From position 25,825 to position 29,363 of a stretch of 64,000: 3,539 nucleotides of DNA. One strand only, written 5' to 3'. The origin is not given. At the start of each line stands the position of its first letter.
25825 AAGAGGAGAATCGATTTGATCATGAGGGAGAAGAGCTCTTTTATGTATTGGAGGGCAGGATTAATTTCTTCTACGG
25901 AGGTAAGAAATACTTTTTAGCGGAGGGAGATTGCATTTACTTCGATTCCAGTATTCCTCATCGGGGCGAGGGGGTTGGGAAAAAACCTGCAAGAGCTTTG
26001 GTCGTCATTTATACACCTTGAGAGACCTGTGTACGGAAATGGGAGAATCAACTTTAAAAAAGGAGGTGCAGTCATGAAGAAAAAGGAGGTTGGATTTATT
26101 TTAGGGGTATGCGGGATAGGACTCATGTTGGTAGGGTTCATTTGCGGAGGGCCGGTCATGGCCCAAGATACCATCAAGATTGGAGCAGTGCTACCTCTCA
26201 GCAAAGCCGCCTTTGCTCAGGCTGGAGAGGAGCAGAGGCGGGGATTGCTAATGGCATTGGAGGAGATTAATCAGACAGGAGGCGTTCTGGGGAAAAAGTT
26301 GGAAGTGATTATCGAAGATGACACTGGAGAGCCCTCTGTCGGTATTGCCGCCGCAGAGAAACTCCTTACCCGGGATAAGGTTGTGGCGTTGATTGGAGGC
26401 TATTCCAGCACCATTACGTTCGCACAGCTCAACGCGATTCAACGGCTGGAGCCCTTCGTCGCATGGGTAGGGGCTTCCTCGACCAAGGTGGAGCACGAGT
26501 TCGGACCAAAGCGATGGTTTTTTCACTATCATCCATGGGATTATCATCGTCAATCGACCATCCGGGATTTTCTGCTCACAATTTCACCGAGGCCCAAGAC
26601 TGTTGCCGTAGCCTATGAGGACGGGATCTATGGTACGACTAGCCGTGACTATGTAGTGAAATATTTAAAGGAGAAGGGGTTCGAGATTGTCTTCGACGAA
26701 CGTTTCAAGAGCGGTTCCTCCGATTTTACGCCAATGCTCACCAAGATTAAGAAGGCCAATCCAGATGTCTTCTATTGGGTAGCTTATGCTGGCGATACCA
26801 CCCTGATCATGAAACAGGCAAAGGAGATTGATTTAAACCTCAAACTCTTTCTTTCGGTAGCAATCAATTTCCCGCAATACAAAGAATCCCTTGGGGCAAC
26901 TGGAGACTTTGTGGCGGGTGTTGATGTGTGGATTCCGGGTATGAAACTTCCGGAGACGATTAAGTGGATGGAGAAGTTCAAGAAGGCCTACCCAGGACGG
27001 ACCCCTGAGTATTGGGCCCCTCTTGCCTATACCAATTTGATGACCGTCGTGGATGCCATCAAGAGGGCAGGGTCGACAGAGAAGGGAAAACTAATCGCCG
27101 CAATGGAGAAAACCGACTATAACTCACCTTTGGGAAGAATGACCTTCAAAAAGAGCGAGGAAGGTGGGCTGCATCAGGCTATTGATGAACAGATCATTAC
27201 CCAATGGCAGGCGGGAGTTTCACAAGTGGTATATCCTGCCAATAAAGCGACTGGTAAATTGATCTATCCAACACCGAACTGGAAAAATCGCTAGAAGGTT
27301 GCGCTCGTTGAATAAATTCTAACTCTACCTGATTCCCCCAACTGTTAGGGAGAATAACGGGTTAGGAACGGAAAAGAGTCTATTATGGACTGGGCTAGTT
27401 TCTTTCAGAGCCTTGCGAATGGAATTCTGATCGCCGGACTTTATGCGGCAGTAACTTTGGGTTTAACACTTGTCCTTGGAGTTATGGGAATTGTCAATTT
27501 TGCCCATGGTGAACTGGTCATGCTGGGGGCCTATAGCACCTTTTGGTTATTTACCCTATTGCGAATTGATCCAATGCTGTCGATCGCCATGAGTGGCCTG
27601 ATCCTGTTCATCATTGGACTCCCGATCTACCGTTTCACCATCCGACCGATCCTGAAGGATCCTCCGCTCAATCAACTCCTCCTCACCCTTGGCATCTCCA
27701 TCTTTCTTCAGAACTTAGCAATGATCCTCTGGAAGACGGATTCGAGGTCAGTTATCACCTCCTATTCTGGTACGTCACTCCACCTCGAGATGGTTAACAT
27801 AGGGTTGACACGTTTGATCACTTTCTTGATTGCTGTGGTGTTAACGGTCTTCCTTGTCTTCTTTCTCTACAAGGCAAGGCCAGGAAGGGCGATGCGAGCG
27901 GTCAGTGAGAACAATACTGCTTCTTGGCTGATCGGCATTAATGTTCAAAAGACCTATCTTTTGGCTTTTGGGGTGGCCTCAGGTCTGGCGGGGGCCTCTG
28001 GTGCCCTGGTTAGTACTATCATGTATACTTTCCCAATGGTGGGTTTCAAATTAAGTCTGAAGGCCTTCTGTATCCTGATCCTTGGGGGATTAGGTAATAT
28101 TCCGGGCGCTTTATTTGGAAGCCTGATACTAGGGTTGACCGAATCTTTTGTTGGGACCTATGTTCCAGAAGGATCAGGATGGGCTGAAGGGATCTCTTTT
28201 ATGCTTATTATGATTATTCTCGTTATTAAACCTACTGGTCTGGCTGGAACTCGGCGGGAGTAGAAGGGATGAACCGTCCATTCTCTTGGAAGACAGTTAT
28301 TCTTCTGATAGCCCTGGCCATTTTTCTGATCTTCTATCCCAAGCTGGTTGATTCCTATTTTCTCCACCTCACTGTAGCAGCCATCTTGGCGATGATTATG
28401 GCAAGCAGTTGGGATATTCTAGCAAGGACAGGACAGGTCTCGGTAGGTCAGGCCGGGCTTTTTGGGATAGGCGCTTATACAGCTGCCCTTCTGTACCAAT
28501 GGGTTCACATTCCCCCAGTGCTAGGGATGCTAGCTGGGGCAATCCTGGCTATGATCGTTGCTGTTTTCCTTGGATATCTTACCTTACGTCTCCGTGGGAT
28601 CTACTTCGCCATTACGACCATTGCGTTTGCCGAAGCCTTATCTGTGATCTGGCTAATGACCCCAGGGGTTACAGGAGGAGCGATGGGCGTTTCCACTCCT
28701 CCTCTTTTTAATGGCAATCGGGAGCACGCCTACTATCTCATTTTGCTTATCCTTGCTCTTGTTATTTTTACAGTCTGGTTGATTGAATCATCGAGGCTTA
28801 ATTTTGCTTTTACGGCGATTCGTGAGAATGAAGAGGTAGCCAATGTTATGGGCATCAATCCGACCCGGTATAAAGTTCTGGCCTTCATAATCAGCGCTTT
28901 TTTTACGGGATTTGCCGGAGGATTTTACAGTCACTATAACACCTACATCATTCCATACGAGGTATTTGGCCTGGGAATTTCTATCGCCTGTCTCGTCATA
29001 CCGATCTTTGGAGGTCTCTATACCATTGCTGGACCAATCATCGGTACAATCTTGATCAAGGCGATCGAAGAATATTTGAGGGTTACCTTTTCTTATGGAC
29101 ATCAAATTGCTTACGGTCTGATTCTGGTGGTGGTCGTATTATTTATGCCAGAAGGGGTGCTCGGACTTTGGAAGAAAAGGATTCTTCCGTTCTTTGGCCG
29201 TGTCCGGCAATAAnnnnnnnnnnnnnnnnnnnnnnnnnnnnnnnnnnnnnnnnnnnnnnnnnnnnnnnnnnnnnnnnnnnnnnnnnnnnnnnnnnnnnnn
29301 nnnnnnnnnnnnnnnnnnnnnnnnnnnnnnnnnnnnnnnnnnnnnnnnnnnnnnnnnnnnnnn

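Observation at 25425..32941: Island-borne mevalonate/HMG-CoA catabolic module: XRE-cupin regulator, Liv-type ABC importer, class II HMG-CoA reductase and HMG-CoA lyase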

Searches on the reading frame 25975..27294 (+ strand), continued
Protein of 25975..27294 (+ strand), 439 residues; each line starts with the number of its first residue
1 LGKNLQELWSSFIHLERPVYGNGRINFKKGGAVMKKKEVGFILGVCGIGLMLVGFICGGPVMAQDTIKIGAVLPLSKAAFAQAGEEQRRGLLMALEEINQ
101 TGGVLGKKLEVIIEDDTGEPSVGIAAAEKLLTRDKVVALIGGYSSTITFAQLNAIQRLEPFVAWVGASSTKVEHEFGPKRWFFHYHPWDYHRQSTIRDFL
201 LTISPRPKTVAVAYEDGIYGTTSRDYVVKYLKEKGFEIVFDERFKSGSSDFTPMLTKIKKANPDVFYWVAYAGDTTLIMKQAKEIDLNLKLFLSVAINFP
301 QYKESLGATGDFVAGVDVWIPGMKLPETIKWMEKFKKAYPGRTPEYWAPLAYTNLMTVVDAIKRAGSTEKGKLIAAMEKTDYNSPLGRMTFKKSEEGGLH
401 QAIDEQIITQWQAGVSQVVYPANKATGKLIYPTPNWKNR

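Call 64: search_protein_families(library=ncbifam, proteins=[L092:15226-16329:+, L092:16368-17192:-], max_evalue=1e-10)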
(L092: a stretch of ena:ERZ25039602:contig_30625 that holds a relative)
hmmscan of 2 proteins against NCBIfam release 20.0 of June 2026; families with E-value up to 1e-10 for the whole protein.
L092:15226-16329:+ (367 aa): 20 families
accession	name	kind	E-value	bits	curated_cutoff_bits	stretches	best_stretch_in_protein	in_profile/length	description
TIGR03989.1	Rxyl_3153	subfamily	3.8e-121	404.8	440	1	2-367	1-370/370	NDMA-dependent alcohol dehydrogenase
TIGR02818.1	adh_III_F_hyde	equivalog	6.5e-106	354.5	543.95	1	2-367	1-368/368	S-(hydroxymethyl)glutathione dehydrogenase/class III alcohol dehydrogenase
TIGR03451.1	mycoS_dep_FDH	equivalog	2.1e-95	319.6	512.9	1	4-367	3-358/358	S-(hydroxymethyl)mycothiol dehydrogenase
TIGR00692.1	tdh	equivalog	4.1e-47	160.9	458.35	2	139-360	118-333/340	L-threonine 3-dehydrogenase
NF041097.1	keto_inos_dh_IolM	equivalog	6.6e-45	153.4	450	1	14-358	39-380/389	scyllo-inosose 3-dehydrogenase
NF003808.0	PRK05396.1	equivalog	3.3e-44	151.1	380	2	139-364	120-337/341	L-threonine 3-dehydrogenase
NF006940.0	PRK09422.1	equivalog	1.7e-43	148.9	344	1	5-320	3-293/338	alcohol dehydrogenase AdhP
NF010344.0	PRK13771.1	subfamily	7.2e-43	146.8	349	1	4-358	2-323/334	putative alcohol dehydrogenase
TIGR03366.1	HpnZ_proposed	hypoth_equivalog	1.5e-37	129.5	328.1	1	25-309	3-277/315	putative phosphonate catabolism associated alcohol dehydrogenase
NF007489.0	PRK10083.1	equivalog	2.6e-35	122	376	2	6-107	3-105/339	Zn-dependent oxidoreductase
TIGR03201.1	dearomat_had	equivalog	4.8e-35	121.3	338.65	1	10-359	6-340/349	6-hydroxycyclohex-1-ene-1-carbonyl-CoA dehydrogenase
NF041172.1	AcrlCoa_red_Thmprot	equivalog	5.9e-35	120.8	500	1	4-359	2-325/334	acryloyl-CoA reductase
NF047908.1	AldhRedAhr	equivalog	9.5e-35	120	470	2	151-360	133-327/335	NADPH-dependent aldehyde reductase Ahr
NF007642.0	PRK10309.1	equivalog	1e-34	120.3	550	2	139-356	116-334/347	galactitol-1-phosphate 5-dehydrogenase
TIGR02824.1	quinone_pig3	subfamily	1.7e-31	109.4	296.8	1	123-359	78-316/325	putative NAD(P)H quinone oxidoreductase, PIG3 family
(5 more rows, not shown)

L092:16368-17192:- (274 aa): 4 families
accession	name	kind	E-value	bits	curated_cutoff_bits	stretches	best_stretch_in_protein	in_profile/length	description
TIGR02311.1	HpaI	equivalog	8.1e-27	94.2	368.8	1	12-260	3-245/249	4-hydroxy-2-oxoheptanedioate aldolase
TIGR03239.1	GarL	equivalog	1.6e-22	80.3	406.75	1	12-259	3-243/249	2-dehydro-3-deoxyglucarate aldolase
NF007849.0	PRK10558.1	equivalog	2.8e-22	79.3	393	1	10-256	8-247/256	2-dehydro-3-deoxyglucarate aldolase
NF007521.0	PRK10128.1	equivalog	1.6e-16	60.6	441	1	10-217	7-208/267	2-keto-3-deoxy-L-rhamnonate aldolase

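Call 65: list_cluster_members(proteins=[P0001, window:26074-27294:+, window:32027-32941:+, window:25467-26021:+, window:8471-9565:-, window:1151-2293:+])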
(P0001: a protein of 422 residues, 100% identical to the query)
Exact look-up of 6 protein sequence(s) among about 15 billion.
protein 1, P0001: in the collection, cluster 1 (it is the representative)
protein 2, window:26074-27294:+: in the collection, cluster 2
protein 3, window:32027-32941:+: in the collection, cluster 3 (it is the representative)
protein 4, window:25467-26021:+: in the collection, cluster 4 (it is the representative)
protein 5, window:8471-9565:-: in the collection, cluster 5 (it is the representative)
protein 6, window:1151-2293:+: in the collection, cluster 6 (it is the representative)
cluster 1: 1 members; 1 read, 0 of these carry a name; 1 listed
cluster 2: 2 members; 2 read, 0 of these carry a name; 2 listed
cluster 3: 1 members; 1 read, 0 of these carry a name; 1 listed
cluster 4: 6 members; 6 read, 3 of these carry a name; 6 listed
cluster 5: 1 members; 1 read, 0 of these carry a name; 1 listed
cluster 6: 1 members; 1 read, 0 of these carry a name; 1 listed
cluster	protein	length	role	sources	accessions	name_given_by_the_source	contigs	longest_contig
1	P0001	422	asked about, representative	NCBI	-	-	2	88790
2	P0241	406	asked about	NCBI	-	-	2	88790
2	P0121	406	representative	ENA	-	-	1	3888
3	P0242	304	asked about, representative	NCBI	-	-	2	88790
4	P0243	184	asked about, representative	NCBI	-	-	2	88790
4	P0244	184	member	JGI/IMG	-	transcriptional regulator with XRE-family HTH domain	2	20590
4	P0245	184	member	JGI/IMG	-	transcriptional regulator with XRE-family HTH domain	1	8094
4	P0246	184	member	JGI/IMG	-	transcriptional regulator with XRE-family HTH domain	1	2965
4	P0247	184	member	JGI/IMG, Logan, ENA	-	-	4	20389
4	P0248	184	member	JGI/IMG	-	-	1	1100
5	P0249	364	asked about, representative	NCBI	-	-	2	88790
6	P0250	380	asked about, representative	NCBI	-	-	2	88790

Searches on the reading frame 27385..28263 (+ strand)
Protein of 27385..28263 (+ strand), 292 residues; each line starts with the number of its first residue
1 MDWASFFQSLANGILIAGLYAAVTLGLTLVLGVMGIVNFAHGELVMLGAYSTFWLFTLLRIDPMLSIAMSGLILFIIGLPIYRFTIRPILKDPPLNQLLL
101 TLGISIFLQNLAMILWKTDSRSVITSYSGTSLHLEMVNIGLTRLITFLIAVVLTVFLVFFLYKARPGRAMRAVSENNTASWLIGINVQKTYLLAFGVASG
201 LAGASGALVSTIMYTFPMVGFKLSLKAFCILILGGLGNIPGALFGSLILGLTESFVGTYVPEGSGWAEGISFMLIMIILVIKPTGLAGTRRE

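Call 3: search_protein_families(library=pfam, proteins=[window:27385-28263:+])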
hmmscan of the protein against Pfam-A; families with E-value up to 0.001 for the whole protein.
window:27385-28263:+ (292 aa): 1 family
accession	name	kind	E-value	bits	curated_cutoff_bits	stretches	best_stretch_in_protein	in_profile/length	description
PF02653.21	BPD_transp_2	-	5.7e-39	134.3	26.8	1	10-279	2-269/269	Branched-chain amino acid transport system / permease component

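Call 4: search_protein_families(library=ncbifam, proteins=[window:27385-28263:+])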
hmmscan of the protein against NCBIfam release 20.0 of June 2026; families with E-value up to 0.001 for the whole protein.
window:27385-28263:+ (292 aa): 12 families
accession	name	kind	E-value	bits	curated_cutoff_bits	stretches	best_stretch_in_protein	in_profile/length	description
TIGR03409.1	urea_trans_UrtB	equivalog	7.5e-48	163.7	250.3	1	9-289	3-288/291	urea ABC transporter permease subunit UrtB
NF008011.0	PRK10740.1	equivalog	1.7e-36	126.4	379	1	5-289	7-302/308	high-affinity branched-chain amino acid ABC transporter permease LivH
TIGR03622.1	urea_t_UrtB_arc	equivalog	2.2e-22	79.7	374.25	1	22-288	16-278/284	urea ABC transporter, permease protein UrtB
TIGR03408.1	urea_trans_UrtC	equivalog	4.6e-10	39.7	296.2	1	65-288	94-312/313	urea ABC transporter permease subunit UrtC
NF007067.0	PRK09512.1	equivalog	8.1e-09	35.1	398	1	17-252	53-288/321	ribose ABC transporter permease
NF040906.3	GguB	equivalog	9.2e-07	28.4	450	1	146-252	227-340/375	multiple monosaccharide ABC transporter permease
NF008441.0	PRK11285.1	equivalog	1.8e-06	27.3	378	1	95-254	134-296/333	L-arabinose ABC transporter permease AraH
NF008450.0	PRK11301.1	subfamily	1.4e-05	24.7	366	1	144-291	266-410/418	high-affinity branched-chain amino acid ABC transporter permease LivM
NF007252.0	PRK09699.1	equivalog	3.2e-05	23.4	396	1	30-251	73-291/326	D-allose ABC transporter permease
NF008630.0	PRK11618.1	equivalog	4.4e-05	22.8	363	1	21-280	47-307/331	galactofuranose ABC transporter, permease protein YjfF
NF011961.0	PRK15432.1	equivalog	9.5e-05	21.8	388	1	148-280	164-302/344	autoinducer 2 ABC transporter permease LsrC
NF007014.0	PRK09478.1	equivalog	0.00058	19.3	386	1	88-250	128-297/336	galactose/methyl galactoside ABC transporter permease MglC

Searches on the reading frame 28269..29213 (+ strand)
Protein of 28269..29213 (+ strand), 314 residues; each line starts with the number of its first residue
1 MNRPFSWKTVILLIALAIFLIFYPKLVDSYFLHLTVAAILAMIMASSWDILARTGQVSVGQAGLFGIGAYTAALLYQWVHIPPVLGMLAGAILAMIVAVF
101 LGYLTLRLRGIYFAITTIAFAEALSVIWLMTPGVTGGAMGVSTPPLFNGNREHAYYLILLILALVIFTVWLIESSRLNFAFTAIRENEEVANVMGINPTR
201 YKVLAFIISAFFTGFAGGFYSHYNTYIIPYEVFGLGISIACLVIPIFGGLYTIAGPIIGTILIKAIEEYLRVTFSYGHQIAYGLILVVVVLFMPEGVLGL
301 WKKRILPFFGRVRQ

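Call 3: search_protein_families(library=pfam, proteins=[window:28269-29213:+])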
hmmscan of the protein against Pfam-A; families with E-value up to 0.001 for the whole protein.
window:28269-29213:+ (314 aa): 1 family
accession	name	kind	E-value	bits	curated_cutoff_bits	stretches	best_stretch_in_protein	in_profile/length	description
PF02653.21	BPD_transp_2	-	1.3e-38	133.2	26.8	1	33-290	4-266/269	Branched-chain amino acid transport system / permease component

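Call 4: search_protein_families(library=ncbifam, proteins=[window:28269-29213:+])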
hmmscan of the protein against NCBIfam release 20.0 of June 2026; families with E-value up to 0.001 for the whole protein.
window:28269-29213:+ (314 aa): 7 families
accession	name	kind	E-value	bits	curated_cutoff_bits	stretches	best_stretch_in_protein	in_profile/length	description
TIGR03408.1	urea_trans_UrtC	equivalog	8.7e-29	101.2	296.2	1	83-300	88-313/313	urea ABC transporter permease subunit UrtC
NF008450.0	PRK11301.1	subfamily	1.8e-27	96.8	366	2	154-303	261-411/418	high-affinity branched-chain amino acid ABC transporter permease LivM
TIGR03727.1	urea_t_UrtC_arc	equivalog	8.4e-19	67.7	575.55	1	15-305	35-345/369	urea ABC transporter, permease protein UrtC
NF008011.0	PRK10740.1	equivalog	2.6e-12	47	379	1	158-299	162-301/308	high-affinity branched-chain amino acid ABC transporter permease LivH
TIGR03409.1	urea_trans_UrtB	equivalog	2.9e-09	37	250.3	1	53-300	27-285/291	urea ABC transporter permease subunit UrtB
NF008441.0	PRK11285.1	equivalog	1.7e-05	24.1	378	1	10-292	37-322/333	L-arabinose ABC transporter permease AraH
TIGR03622.1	urea_t_UrtB_arc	equivalog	0.00012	21.5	374.25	1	50-301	24-280/284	urea ABC transporter, permease protein UrtB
